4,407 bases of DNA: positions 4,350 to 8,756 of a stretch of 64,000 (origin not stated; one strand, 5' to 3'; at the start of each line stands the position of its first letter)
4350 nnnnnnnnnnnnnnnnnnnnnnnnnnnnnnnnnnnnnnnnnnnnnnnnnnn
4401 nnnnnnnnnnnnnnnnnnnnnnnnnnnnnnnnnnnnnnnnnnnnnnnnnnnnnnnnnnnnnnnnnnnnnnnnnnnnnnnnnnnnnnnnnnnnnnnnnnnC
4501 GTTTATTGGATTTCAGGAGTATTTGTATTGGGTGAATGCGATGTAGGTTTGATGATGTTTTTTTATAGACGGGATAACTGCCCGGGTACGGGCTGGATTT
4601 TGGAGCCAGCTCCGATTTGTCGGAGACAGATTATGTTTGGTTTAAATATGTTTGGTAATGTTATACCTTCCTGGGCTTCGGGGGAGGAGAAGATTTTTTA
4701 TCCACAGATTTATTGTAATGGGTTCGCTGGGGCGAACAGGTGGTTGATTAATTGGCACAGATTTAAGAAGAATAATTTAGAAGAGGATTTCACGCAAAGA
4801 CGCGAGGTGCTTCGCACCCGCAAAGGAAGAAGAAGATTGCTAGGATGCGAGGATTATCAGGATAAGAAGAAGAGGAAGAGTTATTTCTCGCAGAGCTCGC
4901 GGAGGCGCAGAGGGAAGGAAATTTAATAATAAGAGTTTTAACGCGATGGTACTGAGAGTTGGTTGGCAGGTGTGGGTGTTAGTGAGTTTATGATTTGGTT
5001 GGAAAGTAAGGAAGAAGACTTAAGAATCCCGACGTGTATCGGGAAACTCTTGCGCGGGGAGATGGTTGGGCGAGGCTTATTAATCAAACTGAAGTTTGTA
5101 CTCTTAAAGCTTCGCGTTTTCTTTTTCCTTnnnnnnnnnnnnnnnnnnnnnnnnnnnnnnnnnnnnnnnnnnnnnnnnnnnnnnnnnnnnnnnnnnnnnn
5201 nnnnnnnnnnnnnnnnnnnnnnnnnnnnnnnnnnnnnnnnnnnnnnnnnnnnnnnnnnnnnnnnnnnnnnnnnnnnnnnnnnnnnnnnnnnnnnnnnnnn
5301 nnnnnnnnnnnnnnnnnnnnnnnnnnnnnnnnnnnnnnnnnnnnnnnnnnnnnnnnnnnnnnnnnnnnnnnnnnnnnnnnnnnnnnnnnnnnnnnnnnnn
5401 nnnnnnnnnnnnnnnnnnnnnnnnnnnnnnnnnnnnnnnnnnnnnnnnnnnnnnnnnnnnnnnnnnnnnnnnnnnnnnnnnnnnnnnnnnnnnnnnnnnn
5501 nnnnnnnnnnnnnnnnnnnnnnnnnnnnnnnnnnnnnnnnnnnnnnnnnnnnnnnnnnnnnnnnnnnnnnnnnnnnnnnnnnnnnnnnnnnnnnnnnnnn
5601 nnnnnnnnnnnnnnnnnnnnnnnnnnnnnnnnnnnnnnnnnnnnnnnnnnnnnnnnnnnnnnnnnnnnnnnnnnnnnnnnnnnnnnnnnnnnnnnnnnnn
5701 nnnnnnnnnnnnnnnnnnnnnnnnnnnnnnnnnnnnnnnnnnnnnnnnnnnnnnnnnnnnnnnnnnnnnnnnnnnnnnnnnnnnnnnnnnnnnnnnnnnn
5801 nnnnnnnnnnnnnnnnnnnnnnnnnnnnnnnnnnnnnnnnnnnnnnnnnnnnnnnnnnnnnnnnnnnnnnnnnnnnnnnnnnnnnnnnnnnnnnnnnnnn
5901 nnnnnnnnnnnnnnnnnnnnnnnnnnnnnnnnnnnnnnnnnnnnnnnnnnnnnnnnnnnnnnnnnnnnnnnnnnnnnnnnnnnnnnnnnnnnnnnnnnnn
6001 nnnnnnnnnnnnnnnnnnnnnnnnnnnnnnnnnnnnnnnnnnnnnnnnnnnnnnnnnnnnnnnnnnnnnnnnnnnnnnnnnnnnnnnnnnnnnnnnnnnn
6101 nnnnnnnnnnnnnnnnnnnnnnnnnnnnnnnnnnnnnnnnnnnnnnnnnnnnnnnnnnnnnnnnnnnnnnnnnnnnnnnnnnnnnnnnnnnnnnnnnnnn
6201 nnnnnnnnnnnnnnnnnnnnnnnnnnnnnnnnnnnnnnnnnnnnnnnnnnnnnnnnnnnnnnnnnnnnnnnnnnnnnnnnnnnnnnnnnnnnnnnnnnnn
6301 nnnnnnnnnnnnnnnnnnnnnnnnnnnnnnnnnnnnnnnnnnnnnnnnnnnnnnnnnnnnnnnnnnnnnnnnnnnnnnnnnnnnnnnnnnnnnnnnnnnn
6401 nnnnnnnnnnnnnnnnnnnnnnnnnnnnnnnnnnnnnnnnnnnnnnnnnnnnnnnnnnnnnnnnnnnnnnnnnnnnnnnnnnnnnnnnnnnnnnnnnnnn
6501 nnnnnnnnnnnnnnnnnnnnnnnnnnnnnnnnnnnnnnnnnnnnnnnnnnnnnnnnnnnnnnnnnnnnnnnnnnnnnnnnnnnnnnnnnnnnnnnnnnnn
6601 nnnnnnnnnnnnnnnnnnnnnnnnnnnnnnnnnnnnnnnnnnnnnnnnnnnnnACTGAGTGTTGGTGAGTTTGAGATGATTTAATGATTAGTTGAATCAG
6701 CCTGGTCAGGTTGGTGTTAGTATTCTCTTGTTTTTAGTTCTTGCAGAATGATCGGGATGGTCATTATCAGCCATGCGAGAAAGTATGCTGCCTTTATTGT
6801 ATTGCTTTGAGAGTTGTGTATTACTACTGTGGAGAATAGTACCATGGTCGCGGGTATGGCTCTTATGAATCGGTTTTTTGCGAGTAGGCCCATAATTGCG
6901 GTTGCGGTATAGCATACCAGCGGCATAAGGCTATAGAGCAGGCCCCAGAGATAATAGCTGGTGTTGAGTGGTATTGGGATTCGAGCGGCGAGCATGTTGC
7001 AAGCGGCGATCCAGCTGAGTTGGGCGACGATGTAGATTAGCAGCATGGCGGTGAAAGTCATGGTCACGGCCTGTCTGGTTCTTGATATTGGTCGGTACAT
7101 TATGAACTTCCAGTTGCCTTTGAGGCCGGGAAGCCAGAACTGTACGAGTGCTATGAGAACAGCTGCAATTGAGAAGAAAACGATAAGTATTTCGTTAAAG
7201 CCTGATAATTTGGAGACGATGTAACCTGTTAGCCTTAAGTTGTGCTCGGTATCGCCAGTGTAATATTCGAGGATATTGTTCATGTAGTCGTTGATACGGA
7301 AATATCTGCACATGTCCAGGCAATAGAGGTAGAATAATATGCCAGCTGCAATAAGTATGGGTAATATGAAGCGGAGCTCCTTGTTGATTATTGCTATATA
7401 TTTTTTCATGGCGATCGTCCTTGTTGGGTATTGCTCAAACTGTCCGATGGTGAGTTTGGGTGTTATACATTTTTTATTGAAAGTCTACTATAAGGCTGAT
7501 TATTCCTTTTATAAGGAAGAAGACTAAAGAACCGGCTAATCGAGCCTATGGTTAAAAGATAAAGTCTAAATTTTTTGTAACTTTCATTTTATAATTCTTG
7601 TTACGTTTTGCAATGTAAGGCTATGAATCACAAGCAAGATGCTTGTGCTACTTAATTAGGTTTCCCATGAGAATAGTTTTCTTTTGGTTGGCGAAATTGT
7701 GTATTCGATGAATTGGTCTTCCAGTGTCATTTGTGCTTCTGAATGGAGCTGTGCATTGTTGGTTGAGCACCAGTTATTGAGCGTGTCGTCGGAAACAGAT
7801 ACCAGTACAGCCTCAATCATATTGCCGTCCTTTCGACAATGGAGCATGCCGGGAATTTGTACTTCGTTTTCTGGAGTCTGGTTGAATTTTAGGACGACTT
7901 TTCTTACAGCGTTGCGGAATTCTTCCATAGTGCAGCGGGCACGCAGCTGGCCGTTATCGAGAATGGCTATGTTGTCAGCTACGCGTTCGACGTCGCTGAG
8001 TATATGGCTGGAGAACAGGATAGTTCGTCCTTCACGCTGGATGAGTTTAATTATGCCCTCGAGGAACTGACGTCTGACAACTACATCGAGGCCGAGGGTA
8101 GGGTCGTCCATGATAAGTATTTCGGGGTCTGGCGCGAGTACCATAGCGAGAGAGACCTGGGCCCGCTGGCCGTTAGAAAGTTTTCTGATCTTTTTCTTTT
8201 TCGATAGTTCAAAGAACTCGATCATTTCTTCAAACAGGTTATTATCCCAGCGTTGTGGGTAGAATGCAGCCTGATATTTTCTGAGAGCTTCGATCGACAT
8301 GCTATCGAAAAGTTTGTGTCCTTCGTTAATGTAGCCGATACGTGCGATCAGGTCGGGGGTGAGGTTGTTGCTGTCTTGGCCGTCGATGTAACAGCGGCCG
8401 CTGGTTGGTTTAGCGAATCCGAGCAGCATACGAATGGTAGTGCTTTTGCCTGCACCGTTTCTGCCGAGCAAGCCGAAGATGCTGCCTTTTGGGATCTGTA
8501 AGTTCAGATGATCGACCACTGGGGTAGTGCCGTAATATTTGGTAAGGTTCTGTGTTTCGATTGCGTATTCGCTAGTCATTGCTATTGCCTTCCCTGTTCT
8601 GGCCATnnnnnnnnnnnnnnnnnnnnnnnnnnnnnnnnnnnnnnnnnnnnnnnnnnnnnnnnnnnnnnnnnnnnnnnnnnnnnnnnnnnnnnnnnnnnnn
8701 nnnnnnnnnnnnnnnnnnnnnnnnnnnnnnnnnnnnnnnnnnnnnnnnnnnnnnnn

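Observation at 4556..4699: M1: six-copy ~115-145-nt element with three hairpins showing compensatory and wobble changes (candidate structured RNA)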

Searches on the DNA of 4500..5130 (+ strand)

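Call 30: search_rna_families(source=window, start=4500, end=5130, threshold=evalue, max_evalue=10)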
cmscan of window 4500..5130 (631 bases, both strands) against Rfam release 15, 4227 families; matches with E-value up to 10: 2.
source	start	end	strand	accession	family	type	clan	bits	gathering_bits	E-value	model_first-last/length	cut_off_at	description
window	4546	4579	+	RF01162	sn668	Gene; snRNA; snoRNA; CD-box;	-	15.3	40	5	1-65/65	no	Small nucleolar RNA sn668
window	4545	4635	+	RF01137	sR21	Gene; snRNA; snoRNA; CD-box;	-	14.4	45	8.6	1-67/67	no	Small nucleolar RNA sR21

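Call 34: build_rna_model(alignment_id=A3, structure=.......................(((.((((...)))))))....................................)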
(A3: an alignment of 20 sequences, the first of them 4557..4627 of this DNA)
Model R1 built from alignment A3 (20 sequences, 77 columns); structure: as given.
model positions 71; base pairs 5; branch points 0; effective number of sequences 5.43; information 0.793 bits per position. Calibrated on 0.2 Mb of random sequence (short: E-values are rough).
structure used (alignment columns):
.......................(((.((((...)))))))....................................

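Call 35: search_with_rna_model(model_id=R1, sources=[window, L001, L005, L006, L010, L011], filters=off, max_evalue=10)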
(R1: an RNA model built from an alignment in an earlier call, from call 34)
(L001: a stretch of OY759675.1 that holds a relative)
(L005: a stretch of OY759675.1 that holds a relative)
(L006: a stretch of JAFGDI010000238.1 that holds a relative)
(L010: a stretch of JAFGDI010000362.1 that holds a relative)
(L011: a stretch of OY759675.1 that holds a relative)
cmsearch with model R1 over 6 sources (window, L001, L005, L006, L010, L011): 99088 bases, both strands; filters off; matches with E-value up to 10: 33.
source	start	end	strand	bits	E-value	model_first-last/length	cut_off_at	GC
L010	6540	6610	-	80.4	6.2e-21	1-71/71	no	0.49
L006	2530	2600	+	79.7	9.3e-21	1-71/71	no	0.46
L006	1904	1974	-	78.1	2.7e-20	1-71/71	no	0.41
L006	1656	1726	+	77.7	3.5e-20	1-71/71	no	0.48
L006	2766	2837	-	76.9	6e-20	1-71/71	no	0.42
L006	2891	2961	-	76.5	7.6e-20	1-71/71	no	0.44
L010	6373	6443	+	76.5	7.7e-20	1-71/71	no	0.42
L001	6113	6181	-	75.8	1.3e-19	1-71/71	no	0.45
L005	4195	4263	+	73.7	5.1e-19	1-71/71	no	0.43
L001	5944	6012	+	72.8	9.1e-19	1-71/71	no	0.45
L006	2028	2098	-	72.3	1.2e-18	1-71/71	no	0.48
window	49325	49395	+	71.9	1.6e-18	1-71/71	no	0.49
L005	4351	4419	-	71.1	2.7e-18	1-71/71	no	0.39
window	4557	4627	+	69.7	7.1e-18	1-71/71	no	0.52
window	16854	16927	+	68.7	1.4e-17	1-71/71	no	0.51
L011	6681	6752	+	67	4.2e-17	1-71/71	no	0.49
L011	6853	6924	-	66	7.9e-17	1-71/71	no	0.43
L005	195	235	-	12.8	0.14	1-71/71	no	0.41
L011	5346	5444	-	12.7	0.15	1-71/71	no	0.4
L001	6995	7048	+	11.2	0.4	1-71/71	no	0.33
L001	4516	4560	-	9.6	1.2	1-71/71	no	0.36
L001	1511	1543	+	8.8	1.9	1-71/71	no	0.36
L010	4250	4290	-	8.5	2.3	1-71/71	no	0.51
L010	24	69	+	7.7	4.1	1-71/71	no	0.46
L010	1079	1131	-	7.6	4.4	1-71/71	no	0.28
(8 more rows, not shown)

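Call 44: search_with_rna_model(model_id=R1, sources=[L065, L066, L067], filters=off, max_evalue=1)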
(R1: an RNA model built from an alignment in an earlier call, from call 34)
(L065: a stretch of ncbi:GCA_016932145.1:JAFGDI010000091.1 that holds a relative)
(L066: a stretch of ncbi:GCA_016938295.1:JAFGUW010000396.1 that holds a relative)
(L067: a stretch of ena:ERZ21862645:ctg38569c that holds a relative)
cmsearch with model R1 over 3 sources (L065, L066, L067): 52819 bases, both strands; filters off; matches with E-value up to 1: 4.
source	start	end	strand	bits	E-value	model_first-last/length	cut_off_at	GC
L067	4851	4869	-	9.6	0.62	1-71/71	no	0.32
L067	2636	2656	+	9.5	0.68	1-71/71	no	0.29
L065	6413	6449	+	8.9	1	1-71/71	no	0.43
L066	2806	2842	+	8.9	1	1-71/71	no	0.43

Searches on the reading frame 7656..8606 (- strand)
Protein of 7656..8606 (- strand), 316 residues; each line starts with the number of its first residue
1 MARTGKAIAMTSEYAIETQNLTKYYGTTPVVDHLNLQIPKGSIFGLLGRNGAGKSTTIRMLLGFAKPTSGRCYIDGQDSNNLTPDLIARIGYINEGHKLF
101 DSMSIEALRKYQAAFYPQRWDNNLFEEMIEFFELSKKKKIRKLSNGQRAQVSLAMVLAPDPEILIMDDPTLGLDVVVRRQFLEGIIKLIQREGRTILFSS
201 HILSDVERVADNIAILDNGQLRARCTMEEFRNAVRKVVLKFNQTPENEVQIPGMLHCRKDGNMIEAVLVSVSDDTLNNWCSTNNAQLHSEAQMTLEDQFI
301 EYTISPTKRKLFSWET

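Call 9: search_protein_families(library=pfam, proteins=[window:7656-8606:-])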
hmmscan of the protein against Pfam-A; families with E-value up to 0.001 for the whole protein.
window:7656-8606:- (316 aa): 2 families
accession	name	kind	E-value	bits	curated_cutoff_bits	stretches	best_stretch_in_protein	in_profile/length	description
PF00005.33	ABC_tran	-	3.4e-27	96.2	25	1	32-170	2-136/137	ABC transporter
PF13304.12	AAA_21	-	2e-08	35.1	27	1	139-202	234-299/304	AAA domain, putative AbiEii toxin, Type IV TA system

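Call 10: find_encoding_contigs(protein=window:7656-8606:-, flank=5000, max_places=4)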
Protein window:7656-8606:- (316 aa): no gene with exactly this product is on record in the collection.
